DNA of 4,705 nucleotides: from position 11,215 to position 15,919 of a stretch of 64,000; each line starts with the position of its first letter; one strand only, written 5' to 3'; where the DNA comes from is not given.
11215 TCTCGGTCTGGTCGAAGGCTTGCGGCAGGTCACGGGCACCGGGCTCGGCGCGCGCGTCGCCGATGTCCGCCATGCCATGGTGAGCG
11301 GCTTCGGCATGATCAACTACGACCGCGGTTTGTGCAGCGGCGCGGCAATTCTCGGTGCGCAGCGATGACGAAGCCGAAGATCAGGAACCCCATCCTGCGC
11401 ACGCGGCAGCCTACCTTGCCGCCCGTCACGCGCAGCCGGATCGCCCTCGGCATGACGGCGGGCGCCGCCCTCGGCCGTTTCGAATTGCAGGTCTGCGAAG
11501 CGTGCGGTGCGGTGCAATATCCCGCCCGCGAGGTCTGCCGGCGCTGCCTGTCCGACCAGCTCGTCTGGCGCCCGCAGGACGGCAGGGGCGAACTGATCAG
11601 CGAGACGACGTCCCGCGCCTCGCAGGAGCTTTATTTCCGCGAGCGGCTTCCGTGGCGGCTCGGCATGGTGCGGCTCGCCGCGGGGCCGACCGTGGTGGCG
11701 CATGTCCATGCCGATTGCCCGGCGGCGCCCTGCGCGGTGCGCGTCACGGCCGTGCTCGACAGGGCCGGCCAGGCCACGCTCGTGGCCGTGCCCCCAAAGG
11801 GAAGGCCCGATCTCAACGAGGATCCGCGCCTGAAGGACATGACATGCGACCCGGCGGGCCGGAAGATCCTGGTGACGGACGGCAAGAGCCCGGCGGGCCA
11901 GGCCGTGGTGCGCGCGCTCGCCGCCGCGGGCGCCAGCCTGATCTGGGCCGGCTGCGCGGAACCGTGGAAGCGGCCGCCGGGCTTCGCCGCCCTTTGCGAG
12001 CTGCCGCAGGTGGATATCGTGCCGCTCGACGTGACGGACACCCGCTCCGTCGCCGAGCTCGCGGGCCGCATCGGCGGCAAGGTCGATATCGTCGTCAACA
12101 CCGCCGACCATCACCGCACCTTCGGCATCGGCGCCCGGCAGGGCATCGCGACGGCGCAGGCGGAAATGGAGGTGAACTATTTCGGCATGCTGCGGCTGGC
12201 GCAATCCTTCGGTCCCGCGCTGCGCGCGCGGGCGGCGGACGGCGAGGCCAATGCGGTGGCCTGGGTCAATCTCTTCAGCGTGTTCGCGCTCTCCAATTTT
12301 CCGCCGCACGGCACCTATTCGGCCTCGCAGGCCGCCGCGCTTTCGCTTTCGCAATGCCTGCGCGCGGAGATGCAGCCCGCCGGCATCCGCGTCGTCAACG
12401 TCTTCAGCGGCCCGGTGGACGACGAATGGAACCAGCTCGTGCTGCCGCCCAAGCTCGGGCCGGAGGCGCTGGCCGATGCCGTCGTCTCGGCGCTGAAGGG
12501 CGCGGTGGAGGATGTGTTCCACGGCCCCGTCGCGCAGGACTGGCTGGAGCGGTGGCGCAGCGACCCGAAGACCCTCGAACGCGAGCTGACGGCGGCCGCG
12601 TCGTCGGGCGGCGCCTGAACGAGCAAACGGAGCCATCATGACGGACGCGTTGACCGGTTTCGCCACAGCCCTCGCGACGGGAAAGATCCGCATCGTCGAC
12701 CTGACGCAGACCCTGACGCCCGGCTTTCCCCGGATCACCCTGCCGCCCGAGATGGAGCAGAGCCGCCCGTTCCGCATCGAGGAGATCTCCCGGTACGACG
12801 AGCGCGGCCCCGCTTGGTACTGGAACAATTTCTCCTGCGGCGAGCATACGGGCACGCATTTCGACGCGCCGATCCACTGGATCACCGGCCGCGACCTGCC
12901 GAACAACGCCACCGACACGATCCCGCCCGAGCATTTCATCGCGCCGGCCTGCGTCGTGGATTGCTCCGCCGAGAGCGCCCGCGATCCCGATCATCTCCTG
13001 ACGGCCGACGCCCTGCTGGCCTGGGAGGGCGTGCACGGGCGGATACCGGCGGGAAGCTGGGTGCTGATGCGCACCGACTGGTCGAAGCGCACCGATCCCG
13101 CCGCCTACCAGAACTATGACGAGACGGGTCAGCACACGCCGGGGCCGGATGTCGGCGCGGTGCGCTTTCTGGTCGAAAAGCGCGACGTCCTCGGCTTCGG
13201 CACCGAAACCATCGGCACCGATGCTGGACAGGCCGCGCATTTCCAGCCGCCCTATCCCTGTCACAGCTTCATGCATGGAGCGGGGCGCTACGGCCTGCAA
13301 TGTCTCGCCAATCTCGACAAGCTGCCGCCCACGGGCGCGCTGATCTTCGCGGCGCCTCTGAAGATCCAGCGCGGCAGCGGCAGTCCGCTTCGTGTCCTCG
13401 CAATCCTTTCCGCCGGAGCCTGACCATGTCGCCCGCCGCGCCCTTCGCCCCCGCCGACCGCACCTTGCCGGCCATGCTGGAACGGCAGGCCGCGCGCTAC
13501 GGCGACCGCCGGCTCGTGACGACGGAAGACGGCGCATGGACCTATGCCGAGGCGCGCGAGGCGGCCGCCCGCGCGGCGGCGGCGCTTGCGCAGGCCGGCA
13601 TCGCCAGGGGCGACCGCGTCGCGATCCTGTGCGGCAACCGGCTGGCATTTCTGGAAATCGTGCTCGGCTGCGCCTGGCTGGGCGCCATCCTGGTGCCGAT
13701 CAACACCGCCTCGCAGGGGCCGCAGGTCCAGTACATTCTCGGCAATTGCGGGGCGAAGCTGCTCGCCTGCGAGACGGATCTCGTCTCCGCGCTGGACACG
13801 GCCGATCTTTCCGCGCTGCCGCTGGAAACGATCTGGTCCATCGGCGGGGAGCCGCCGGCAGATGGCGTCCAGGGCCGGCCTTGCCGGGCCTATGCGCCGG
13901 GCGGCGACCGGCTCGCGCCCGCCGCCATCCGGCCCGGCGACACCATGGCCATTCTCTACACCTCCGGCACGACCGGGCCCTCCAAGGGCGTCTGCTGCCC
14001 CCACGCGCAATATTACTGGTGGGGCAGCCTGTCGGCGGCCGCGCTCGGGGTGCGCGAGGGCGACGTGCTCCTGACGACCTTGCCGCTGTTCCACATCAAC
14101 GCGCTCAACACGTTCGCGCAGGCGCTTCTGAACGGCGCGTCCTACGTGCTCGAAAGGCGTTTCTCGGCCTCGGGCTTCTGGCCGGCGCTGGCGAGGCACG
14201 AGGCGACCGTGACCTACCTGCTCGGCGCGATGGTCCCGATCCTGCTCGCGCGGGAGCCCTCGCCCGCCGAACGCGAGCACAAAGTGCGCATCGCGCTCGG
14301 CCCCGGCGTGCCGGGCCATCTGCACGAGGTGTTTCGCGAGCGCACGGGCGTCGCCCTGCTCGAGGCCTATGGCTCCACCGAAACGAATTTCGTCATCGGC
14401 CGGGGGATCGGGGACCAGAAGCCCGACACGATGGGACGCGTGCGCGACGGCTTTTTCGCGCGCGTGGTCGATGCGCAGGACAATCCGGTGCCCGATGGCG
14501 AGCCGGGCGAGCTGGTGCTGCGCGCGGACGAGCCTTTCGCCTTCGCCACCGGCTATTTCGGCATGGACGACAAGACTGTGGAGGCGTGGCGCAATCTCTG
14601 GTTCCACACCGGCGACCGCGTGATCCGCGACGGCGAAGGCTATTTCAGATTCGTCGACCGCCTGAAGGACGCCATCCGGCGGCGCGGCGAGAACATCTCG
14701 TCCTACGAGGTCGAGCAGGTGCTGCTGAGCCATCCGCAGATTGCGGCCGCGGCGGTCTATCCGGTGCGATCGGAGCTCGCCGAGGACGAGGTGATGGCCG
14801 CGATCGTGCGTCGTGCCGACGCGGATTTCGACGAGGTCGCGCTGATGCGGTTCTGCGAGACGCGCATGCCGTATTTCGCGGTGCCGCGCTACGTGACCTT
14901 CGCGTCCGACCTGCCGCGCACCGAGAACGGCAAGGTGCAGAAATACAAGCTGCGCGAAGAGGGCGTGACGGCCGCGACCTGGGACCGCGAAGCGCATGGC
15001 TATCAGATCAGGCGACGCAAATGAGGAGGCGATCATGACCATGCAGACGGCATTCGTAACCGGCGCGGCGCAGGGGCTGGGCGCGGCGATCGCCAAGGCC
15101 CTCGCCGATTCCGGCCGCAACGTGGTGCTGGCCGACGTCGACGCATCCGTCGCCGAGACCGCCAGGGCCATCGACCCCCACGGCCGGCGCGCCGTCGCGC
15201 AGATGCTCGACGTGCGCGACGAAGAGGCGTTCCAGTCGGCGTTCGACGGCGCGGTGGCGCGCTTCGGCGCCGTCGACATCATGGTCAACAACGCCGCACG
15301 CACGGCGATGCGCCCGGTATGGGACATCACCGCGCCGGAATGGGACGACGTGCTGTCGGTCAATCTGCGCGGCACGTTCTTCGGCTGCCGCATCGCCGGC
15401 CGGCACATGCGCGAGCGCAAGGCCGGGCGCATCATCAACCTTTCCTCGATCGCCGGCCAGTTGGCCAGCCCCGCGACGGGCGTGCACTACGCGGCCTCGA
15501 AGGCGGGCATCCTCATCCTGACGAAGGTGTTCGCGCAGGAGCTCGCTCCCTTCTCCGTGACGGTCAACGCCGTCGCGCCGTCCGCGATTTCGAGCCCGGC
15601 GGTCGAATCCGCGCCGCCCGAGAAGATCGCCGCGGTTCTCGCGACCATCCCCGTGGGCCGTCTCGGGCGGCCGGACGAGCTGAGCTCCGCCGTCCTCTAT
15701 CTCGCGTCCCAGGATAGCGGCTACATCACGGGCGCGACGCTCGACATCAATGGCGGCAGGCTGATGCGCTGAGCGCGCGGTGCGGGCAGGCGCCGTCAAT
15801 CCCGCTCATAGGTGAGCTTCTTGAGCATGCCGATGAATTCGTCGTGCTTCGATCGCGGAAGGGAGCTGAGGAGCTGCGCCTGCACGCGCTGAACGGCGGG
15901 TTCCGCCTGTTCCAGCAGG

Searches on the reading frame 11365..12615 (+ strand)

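Call 12: search_protein_families(library=pfam, proteins=[window:11365-12615:+])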
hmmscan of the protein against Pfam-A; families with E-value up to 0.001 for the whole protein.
window:11365-12615:+ (417 aa): 4 families
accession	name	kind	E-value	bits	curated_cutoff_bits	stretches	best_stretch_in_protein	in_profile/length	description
PF00106.31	adh_short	-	4.7e-18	65.8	26.6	1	167-354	2-185/195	short chain dehydrogenase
PF13561.12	adh_short_C2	-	3.3e-15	56.7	27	1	178-353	9-178/236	Enoyl-(Acyl carrier protein) reductase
PF12172.15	zf-ChsH2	-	3.3e-11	43.2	23.2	1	32-66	2-36/37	ChsH2, rubredoxin-like zinc ribbon domain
PF01796.24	OB_ChsH2_C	-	3.1e-10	40.3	27.1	1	68-125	1-54/65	ChsH2, C-terminal OB-fold domain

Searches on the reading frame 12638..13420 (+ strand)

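Call 12: search_protein_families(library=pfam, proteins=[window:12638-13420:+])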
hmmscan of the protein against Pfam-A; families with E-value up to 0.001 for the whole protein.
window:12638-13420:+ (261 aa): 1 family
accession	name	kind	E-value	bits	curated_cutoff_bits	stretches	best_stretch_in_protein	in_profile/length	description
PF04199.19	Cyclase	-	2.5e-40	138.4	23.1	1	20-196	1-142/142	Putative cyclase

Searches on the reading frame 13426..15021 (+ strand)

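Call 13: search_protein_families(library=pfam, proteins=[window:13426-15021:+])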
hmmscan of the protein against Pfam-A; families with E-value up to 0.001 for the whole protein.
window:13426-15021:+ (532 aa): 2 families
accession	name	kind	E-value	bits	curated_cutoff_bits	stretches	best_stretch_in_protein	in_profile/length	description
PF00501.34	AMP-binding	-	3.2e-66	224.1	29.9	1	18-377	1-383/384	AMP-binding enzyme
PF13193.12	AMP-binding_C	-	5.5e-15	56.5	24.5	1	428-503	1-76/76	AMP-binding enzyme C-terminal domain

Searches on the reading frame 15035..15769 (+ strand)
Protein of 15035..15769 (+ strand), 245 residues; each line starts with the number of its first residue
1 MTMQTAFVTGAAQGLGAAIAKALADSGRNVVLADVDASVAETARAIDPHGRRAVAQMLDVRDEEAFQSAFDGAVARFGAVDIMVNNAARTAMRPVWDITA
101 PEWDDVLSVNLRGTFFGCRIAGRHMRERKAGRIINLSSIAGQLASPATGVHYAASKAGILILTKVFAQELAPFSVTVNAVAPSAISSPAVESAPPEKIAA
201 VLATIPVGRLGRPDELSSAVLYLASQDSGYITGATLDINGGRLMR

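Call 13: search_protein_families(library=pfam, proteins=[window:15035-15769:+])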
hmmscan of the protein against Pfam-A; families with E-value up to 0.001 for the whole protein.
window:15035-15769:+ (245 aa): 3 families
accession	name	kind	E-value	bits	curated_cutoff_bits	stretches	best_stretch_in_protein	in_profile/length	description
PF13561.12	adh_short_C2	-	2e-58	198.2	27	1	10-241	1-234/236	Enoyl-(Acyl carrier protein) reductase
PF00106.31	adh_short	-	1.1e-50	172.2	26.6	1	4-193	1-190/195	short chain dehydrogenase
PF08659.16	KR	-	2.8e-10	40.8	22.6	1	5-156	2-154/180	KR domain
